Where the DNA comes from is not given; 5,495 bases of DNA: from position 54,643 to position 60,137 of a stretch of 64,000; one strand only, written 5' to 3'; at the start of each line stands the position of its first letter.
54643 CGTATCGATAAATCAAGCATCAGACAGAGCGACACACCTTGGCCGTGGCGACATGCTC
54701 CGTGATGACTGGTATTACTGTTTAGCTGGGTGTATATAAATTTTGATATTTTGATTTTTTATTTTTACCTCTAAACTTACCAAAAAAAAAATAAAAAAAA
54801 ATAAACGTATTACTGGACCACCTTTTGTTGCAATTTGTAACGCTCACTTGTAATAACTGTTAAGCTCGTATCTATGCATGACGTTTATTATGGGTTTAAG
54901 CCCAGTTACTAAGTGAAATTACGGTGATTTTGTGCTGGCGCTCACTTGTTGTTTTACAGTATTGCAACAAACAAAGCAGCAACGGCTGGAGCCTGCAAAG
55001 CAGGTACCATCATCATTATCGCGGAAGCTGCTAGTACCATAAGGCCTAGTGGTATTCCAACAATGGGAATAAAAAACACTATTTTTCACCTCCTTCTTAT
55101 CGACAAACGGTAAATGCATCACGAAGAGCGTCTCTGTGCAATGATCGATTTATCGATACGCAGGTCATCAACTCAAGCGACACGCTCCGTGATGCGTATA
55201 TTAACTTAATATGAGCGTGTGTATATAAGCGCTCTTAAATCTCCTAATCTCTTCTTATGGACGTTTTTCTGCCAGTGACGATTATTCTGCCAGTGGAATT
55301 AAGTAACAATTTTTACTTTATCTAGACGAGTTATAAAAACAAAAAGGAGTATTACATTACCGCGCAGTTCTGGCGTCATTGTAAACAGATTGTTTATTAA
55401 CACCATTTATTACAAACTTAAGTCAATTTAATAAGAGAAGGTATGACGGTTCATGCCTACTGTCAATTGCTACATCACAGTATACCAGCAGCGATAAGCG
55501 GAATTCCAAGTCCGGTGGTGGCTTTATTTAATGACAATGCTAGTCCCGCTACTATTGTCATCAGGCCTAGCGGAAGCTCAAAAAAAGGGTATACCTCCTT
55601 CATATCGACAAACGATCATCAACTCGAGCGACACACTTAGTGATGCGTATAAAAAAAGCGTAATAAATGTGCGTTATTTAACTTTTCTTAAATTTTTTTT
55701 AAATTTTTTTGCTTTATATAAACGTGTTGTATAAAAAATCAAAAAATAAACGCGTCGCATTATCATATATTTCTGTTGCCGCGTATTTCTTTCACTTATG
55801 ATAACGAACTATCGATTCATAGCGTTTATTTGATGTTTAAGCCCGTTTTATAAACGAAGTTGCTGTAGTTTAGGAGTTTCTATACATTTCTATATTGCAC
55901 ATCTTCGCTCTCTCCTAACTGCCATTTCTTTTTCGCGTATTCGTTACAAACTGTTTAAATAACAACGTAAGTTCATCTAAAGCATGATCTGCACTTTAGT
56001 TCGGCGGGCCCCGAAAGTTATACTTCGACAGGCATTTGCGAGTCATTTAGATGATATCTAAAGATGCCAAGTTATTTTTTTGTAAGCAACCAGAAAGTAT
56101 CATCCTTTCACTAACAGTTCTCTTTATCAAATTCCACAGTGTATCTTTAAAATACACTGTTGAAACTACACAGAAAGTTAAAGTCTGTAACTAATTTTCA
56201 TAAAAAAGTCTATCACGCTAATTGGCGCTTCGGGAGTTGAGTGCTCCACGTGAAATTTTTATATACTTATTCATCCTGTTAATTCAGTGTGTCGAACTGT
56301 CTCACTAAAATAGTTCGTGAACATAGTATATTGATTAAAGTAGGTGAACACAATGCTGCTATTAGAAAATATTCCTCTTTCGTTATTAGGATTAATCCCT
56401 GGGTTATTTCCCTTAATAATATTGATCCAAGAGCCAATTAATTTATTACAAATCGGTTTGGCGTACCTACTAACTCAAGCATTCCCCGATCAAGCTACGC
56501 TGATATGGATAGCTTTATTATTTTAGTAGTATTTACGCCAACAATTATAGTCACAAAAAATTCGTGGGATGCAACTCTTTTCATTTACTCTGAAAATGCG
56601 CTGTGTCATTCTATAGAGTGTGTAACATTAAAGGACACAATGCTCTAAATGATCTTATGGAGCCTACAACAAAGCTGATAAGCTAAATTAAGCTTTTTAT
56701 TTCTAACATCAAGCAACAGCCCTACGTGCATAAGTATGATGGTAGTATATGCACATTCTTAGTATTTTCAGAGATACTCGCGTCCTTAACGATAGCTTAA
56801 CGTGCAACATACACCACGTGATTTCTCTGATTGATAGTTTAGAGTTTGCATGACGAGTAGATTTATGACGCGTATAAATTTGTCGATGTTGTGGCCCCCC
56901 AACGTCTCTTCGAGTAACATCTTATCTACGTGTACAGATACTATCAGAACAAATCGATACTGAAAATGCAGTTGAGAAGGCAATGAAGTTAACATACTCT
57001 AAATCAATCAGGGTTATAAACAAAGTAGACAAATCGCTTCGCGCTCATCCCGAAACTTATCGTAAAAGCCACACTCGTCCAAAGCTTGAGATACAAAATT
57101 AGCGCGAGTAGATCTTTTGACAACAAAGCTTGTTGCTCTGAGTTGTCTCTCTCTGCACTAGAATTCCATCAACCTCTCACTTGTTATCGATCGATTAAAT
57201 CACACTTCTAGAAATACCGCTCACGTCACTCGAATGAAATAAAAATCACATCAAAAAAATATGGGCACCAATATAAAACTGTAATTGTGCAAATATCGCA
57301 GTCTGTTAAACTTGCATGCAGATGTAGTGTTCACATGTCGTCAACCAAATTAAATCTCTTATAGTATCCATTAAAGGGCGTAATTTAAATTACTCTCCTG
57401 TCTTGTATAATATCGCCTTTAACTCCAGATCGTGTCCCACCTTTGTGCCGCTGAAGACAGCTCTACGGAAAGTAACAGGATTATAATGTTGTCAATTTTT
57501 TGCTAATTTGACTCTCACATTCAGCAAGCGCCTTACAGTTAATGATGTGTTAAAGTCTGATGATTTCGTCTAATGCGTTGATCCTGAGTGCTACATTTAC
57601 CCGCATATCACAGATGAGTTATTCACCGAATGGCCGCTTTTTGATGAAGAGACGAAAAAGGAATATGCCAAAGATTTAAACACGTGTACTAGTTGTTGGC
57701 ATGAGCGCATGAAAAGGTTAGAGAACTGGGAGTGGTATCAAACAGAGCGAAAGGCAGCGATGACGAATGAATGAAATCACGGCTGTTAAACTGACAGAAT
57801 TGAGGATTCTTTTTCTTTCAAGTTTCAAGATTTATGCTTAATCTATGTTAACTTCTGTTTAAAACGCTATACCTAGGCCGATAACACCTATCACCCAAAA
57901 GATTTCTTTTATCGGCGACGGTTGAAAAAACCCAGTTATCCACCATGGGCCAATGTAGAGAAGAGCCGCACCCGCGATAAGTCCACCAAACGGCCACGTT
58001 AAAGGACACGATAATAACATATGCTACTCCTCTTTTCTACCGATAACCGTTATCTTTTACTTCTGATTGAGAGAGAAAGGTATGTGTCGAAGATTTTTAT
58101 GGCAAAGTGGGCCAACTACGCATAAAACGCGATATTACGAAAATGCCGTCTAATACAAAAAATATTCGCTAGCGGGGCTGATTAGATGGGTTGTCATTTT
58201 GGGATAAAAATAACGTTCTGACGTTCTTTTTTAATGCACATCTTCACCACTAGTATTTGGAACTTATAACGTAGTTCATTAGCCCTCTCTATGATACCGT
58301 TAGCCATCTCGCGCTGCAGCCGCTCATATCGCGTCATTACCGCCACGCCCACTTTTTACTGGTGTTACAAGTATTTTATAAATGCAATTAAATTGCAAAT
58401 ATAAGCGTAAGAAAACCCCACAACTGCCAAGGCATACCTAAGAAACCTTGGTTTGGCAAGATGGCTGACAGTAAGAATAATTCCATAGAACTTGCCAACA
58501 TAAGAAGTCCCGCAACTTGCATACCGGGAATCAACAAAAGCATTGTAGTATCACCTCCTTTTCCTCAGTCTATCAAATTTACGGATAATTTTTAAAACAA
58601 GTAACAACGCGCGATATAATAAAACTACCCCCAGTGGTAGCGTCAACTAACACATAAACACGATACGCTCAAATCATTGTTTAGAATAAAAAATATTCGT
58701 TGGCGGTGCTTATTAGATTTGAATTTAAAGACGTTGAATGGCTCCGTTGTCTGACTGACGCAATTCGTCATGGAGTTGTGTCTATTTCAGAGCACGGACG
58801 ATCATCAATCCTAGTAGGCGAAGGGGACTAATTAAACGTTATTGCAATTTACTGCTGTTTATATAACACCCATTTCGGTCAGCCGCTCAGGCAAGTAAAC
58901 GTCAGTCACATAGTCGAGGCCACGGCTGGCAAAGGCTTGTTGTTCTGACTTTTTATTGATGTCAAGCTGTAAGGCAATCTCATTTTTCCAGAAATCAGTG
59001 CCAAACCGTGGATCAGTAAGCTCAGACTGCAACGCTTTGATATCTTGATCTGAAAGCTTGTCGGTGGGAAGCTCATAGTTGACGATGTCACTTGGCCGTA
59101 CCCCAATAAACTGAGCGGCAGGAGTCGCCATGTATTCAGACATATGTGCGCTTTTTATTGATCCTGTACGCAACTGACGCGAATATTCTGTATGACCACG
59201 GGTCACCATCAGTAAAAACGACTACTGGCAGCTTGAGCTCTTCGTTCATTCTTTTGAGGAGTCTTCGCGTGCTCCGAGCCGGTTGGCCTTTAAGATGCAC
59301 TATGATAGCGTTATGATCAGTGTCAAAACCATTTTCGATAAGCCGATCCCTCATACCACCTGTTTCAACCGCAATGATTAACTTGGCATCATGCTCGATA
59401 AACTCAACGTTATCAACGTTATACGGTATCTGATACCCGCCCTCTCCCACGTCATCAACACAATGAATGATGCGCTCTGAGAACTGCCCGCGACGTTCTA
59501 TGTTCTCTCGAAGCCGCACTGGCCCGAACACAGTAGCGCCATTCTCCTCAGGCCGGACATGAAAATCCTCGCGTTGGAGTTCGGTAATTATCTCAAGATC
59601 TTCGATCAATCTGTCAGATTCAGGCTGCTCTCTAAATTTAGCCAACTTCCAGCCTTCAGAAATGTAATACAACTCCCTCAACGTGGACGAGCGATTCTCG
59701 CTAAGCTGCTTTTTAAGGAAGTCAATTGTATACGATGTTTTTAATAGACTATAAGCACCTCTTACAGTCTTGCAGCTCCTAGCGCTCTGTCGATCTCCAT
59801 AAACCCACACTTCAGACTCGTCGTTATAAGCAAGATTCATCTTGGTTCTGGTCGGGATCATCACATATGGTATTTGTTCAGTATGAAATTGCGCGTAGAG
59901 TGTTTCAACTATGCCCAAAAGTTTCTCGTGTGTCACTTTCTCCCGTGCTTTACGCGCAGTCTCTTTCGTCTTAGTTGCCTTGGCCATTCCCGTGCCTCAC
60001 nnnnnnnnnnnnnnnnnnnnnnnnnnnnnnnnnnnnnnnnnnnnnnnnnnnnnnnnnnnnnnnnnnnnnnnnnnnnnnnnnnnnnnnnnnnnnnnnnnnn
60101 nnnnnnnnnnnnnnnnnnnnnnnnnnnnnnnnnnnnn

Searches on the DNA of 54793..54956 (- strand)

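Call 72: build_rna_model(alignment_id=A4, structure=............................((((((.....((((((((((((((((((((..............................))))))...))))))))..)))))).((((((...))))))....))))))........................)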
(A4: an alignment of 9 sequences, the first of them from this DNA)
Model R1 built from alignment A4 (9 sequences, 164 columns); structure: as given.
model positions 163; base pairs 32; branch points 1; effective number of sequences 1.12; information 0.591 bits per position. Calibrated on 0.2 Mb of random sequence (short: E-values are rough).
structure used (alignment columns):
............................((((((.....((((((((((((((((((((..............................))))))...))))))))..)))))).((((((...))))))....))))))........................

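Call 73: search_with_rna_model(model_id=R1, sources=[window, L001, L002, L003, L005, L010, L013, L014, L016], max_evalue=1, make_alignment=true)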
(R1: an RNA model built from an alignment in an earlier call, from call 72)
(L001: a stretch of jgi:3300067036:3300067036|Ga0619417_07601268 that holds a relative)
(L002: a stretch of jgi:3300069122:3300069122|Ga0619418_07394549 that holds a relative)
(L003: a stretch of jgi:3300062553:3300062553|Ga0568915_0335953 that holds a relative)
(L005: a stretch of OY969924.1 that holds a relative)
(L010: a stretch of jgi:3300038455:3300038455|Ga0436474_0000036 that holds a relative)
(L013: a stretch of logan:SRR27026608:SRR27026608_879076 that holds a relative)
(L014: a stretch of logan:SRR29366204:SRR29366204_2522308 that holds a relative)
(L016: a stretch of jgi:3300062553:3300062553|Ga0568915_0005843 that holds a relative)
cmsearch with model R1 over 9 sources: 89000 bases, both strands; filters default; matches with E-value up to 1: 26.
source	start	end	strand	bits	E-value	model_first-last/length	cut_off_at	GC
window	54341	54503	-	200.8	5.6e-36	1-163/163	no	0.35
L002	1280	1442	+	199.5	1e-35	1-163/163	no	0.34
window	54794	54956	-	198.3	1.7e-35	1-163/163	no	0.36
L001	646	805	+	194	1.1e-34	1-163/163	no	0.34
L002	861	1022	+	193.3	1.5e-34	1-163/163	no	0.36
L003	78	239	+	190.5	5.2e-34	1-163/163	no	0.35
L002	417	574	+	184.9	6e-33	1-163/163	no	0.34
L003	495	654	+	184.7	6.5e-33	1-163/163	no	0.36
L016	3683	3844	+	183.2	1.2e-32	1-163/163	no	0.34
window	53925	54080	-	170.8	2.9e-30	1-163/163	no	0.37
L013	786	947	+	167.3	1.4e-29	1-163/163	no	0.34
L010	2691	2848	+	121.3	7.7e-21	1-163/163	no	0.33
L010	2266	2423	+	120.6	1.1e-20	1-163/163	no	0.34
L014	1034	1135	+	95.9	5.2e-16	1-101/163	3'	0.39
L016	4132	4181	+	49.6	3.4e-07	1-50/163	3'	0.4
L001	1089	1264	+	36.7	9.9e-05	1-163/163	no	0.38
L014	584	728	+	36.7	0.0001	1-163/163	no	0.36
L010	3121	3289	+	34.7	0.00023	1-163/163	no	0.36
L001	136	278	+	34.4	0.00027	1-163/163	no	0.38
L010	1814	1955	+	22.6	0.048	1-163/163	no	0.38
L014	165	324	+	21.8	0.068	1-163/163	no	0.34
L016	3172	3313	+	18.7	0.26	1-163/163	no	0.35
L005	799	953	-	16.5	0.67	1-163/163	no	0.31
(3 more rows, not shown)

Alignment A7: 26 matches aligned to the model, 279 columns, each read 5' to 3' on its own strand. Consensus structure (alignment columns), stored with it:
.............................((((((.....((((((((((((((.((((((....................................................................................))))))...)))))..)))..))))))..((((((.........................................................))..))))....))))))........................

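Call 74: search_with_rna_model(model_id=R1, sources=[window, L001, L002, L003, L010, L013, L016], max_evalue=1e-18, make_alignment=true, show_alignments=0)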
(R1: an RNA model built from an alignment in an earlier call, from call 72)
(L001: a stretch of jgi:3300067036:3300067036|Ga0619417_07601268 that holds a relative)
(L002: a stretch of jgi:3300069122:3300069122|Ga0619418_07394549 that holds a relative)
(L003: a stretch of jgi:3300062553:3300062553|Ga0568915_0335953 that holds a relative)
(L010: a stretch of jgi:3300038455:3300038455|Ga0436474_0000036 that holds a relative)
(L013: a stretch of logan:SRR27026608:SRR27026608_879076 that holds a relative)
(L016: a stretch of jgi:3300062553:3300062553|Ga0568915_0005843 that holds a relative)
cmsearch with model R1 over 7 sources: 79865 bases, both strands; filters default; matches with E-value up to 1e-18: 13.
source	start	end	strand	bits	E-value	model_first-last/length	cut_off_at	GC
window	54341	54503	-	200.8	5.1e-36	1-163/163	no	0.35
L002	1280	1442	+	199.5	8.9e-36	1-163/163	no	0.34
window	54794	54956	-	198.3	1.5e-35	1-163/163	no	0.36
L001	646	805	+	194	1e-34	1-163/163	no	0.34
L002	861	1022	+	193.3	1.3e-34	1-163/163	no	0.36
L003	78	239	+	190.5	4.6e-34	1-163/163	no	0.35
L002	417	574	+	184.9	5.4e-33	1-163/163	no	0.34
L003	495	654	+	184.7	5.8e-33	1-163/163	no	0.36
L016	3683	3844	+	183.2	1.1e-32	1-163/163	no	0.34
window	53925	54080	-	170.8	2.6e-30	1-163/163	no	0.37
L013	786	947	+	167.3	1.2e-29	1-163/163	no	0.34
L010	2691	2848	+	121.3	6.9e-21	1-163/163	no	0.33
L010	2266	2423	+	120.6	9.5e-21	1-163/163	no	0.34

Alignment A8: 13 matches aligned to the model, 164 columns, each read 5' to 3' on its own strand. Consensus structure (alignment columns), stored with it:
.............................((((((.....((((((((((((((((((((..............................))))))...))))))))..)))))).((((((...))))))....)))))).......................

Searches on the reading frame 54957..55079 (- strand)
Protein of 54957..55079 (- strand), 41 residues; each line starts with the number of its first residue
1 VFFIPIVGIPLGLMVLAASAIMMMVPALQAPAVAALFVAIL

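Call 4: search_protein_families(library=pfam, proteins=[window:54957-55079:-], max_evalue=10)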
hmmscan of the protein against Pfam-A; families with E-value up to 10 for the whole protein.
seq(41 aa): 0 families

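Call 5: search_protein_families(library=ncbifam, proteins=[window:54957-55079:-], max_evalue=10)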
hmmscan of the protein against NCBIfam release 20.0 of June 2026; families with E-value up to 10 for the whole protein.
seq(41 aa): 1 family
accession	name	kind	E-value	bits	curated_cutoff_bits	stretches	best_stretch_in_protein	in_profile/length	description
NF033835.0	VraH_fam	subfamily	0.24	11.4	40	1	1-16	33-48/54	VraH family peptide resistance protein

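Call 77: search_protein_families(library=padloc, proteins=[window:54957-55079:-], max_evalue=10)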
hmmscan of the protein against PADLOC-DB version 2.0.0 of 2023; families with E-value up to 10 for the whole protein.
seq(41 aa): 0 families

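Call 78: search_protein_families(library=phrogs, proteins=[window:54957-55079:-], max_evalue=10)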
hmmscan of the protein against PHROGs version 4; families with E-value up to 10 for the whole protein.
seq(41 aa): 0 families

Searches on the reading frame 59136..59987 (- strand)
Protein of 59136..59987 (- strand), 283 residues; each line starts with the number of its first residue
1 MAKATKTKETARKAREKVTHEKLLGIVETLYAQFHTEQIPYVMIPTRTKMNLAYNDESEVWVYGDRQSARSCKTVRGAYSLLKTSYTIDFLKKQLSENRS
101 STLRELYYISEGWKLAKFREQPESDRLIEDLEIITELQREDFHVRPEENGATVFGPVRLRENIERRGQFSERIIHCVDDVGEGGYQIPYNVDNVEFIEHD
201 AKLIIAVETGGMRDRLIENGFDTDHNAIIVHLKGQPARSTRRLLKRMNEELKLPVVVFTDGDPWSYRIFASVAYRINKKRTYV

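Call 45: search_protein_families(library=ncbifam, proteins=[window:59136-59987:-])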
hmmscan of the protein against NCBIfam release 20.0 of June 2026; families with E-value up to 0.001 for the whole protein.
window:59136-59987:- (283 aa): 6 families
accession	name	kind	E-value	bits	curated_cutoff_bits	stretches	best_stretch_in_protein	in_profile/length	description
NF003332.0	PRK04342.1-1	equivalog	9.3e-135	449.3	538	1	12-275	4-263/363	DNA topoisomerase IV subunit A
NF003335.0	PRK04342.1-4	equivalog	4.5e-63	213.4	424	1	4-274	4-268/373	DNA topoisomerase VI subunit A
NF003334.0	PRK04342.1-3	equivalog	1.2e-59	202.1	658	1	14-270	3-249/354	DNA topoisomerase IV subunit A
NF003337.0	PRK04342.1-6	equivalog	9.8e-56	189.4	675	1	13-267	9-257/370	DNA topoisomerase IV subunit A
NF003333.0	PRK04342.1-2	equivalog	3.1e-49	167.8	465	1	14-272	6-260/367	DNA topoisomerase IV subunit A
NF003336.0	PRK04342.1-5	equivalog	1.2e-42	146.1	531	1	10-271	8-269/386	DNA topoisomerase IV subunit A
